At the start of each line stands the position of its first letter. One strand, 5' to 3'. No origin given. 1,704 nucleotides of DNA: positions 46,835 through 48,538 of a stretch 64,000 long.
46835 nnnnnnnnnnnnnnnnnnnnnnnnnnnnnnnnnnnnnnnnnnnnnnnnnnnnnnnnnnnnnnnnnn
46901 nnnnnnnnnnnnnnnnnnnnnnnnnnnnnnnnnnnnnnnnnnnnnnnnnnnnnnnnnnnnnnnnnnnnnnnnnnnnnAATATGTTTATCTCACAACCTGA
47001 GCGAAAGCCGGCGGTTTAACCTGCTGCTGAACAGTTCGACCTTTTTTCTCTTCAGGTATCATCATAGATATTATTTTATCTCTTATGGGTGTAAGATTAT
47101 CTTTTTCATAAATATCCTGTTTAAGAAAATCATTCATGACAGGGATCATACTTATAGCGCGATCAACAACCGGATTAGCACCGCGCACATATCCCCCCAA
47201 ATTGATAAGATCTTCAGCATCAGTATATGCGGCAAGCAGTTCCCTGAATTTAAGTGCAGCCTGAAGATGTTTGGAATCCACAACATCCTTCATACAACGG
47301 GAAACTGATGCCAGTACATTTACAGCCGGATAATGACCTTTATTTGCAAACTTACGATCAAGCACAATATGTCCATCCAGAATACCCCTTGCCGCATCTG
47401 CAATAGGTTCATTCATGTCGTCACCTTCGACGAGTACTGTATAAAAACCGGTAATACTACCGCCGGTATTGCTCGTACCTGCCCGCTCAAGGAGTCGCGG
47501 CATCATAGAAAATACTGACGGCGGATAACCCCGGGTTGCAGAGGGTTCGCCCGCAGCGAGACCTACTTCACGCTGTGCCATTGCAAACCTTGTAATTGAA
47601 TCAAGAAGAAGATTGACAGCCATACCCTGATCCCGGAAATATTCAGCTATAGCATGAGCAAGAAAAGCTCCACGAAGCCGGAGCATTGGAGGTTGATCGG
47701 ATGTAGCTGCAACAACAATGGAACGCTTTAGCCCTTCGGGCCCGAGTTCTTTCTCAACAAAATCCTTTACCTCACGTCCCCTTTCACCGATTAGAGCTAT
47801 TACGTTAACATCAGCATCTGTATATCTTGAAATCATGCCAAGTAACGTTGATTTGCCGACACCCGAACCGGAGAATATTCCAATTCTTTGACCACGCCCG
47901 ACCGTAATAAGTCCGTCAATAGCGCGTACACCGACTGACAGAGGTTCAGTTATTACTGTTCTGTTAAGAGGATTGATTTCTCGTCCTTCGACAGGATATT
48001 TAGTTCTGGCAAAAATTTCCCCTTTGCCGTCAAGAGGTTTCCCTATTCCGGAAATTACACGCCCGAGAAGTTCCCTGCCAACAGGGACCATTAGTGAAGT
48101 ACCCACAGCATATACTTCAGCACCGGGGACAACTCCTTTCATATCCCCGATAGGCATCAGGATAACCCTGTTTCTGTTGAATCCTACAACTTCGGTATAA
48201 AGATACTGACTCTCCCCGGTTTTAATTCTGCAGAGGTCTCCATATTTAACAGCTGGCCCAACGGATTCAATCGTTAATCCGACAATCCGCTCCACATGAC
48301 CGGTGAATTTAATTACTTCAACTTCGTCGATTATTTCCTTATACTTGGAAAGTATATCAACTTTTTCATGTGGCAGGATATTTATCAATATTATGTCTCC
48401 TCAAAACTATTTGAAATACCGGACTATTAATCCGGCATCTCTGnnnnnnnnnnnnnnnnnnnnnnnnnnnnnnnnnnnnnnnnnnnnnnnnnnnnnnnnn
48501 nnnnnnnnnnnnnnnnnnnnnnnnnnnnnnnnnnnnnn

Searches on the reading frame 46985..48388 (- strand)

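Call 7: search_protein_families(library=pfam, proteins=[window:46985-48388:-], max_evalue=0.001)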
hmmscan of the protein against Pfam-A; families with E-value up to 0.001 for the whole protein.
window:46985-48388:- (467 aa): 4 families
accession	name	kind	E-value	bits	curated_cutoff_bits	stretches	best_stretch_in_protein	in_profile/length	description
PF00006.31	ATP-synt_ab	-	6e-90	301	29.5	1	153-363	1-213/213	ATP synthase alpha/beta family, nucleotide-binding domain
PF18269.6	T3SS_ATPase_C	-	2.4e-22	79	22.7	1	370-434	1-65/72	T3SS EscN ATPase C-terminal domain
PF02874.29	ATP-synt_ab_N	-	4.3e-07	30.8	20.9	1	33-96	2-69/69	ATP synthase alpha/beta family, beta-barrel domain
PF00005.33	ABC_tran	-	0.00091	20.3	25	0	162-200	7-45/137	ABC transporter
